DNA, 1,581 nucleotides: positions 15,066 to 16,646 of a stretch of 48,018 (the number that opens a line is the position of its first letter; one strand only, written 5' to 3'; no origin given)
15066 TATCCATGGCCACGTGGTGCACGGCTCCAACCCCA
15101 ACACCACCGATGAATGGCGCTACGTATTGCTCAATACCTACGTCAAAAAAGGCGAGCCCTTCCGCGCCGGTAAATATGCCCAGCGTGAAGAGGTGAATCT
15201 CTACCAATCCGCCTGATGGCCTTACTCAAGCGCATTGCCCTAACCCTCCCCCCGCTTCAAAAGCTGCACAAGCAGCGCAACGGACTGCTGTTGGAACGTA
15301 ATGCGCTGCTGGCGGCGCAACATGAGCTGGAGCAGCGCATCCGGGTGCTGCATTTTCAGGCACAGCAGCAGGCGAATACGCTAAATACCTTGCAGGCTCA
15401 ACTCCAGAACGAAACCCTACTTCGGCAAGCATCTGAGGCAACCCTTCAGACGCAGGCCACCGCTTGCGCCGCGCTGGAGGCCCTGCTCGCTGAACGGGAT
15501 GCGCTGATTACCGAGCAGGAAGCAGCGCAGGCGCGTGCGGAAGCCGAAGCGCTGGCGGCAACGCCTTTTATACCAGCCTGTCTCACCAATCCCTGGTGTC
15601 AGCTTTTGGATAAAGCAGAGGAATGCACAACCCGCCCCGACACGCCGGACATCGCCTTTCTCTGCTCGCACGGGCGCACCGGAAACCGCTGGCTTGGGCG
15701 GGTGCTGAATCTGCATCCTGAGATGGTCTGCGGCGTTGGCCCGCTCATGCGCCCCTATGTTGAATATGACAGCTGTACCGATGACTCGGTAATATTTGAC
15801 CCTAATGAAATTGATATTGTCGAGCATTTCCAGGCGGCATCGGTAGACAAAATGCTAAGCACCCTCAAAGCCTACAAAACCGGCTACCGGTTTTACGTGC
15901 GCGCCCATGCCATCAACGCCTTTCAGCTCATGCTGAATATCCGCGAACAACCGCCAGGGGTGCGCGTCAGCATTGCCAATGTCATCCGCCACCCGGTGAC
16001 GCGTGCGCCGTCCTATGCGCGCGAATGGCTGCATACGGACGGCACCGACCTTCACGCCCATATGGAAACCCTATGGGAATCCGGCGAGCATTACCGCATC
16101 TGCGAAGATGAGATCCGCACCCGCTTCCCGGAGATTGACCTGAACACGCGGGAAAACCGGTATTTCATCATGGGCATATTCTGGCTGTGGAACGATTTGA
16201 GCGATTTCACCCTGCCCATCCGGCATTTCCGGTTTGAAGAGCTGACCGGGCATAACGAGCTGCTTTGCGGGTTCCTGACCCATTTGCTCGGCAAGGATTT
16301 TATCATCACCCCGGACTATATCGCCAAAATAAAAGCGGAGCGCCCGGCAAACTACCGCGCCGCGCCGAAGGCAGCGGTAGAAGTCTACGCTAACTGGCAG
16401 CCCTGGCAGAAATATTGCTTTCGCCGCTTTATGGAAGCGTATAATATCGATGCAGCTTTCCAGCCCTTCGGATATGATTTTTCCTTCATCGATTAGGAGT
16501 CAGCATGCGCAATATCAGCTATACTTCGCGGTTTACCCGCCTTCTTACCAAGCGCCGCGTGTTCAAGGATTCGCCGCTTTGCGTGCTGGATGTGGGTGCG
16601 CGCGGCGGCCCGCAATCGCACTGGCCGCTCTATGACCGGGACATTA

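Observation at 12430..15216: ThDP-dependent E1 alpha/beta pair without E2/E3, translationally coupled to a PhyH dioxygenase inside a glycan locus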

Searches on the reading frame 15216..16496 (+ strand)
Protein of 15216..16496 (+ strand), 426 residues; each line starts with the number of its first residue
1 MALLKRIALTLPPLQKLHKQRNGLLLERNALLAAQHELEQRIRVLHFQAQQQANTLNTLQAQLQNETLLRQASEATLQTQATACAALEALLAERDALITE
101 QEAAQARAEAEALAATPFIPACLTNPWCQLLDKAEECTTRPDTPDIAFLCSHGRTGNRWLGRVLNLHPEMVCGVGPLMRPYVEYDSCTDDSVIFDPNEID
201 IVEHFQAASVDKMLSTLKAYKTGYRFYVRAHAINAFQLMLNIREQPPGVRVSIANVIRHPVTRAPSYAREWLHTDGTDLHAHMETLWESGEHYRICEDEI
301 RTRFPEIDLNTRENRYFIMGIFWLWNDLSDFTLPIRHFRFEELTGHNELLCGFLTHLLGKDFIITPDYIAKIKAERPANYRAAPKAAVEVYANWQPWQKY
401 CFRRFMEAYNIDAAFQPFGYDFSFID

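Call 4: search_protein_families(library=pfam, proteins=[window:15216-16496:+])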
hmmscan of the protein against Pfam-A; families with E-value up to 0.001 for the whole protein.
window:15216-16496:+ (426 aa): 0 families

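Call 8: search_protein_families(library=ncbifam, proteins=[window:15216-16496:+], max_evalue=0.01)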
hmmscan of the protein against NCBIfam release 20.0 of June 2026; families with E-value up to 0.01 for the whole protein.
window:15216-16496:+ (426 aa): 0 families

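Call 72: search_protein_families(library=pfam, proteins=[window:15216-16496:+], max_evalue=5)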
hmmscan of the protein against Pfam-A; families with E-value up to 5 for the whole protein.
window:15216-16496:+ (426 aa): 1 family
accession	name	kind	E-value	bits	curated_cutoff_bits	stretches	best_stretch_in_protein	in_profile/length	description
PF07200.18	Mod_r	-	1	9.8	30.1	1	3-93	17-106/146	Modifier of rudimentary (Mod(r)) protein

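Call 73: search_solved_structures(query=window:15216-16496:+, max_evalue=10)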
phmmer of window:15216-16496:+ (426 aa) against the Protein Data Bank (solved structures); distinct sequences matched with E-value up to 10: 1.
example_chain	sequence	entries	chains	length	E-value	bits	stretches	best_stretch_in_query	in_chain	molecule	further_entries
4zry_A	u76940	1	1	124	8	8.8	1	51-112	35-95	Keratin, type I cytoskeletal 10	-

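Call 88: predict_structure(protein=window:15216-16496:+)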
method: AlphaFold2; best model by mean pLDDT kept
length: 426 residues; sequences in the alignment: 1
mean_pLDDT: 49.9   pTM: 0.30
mean pLDDT of the five models: 49.9, 48.7, 48.2, 44.1, 39.7
residues with pLDDT >= 90: 30; 70-90: 41; 50-70: 94; < 50: 261
segments of 3 or more residues with pLDDT < 50: 113-213, 219-292, 323-388, 414-420
pLDDT, mean of each block of 10 residues (from residue 1): 59 77 90 93 93 90 81 62 53 54 53 44 37 35 37 38 36 33 29 33 40 49 40 37 40 32 29 35 45 57 72 54 43 28 36 39 36 41 46 67 61 46 49
secondary structure, 60 per line:
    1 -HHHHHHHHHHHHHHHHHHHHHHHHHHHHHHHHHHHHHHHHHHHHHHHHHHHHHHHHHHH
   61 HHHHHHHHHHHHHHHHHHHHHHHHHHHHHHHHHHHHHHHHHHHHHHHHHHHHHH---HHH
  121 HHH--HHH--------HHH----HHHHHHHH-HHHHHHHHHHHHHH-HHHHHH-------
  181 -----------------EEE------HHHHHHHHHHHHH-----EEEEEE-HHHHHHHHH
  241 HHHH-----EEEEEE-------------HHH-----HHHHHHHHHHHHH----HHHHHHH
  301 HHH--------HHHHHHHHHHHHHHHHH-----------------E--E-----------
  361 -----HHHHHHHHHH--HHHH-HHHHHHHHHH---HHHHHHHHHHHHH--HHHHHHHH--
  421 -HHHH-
elements in order: H2-114 H118-123 H144-151 H153-166 H168-173 E198-200 H207-219 E225-230 H232-244 E250-255 H277-289 H294-303 H312-328 H366-375 H378-381 H383-392 H396-408 H411-418 H422-425
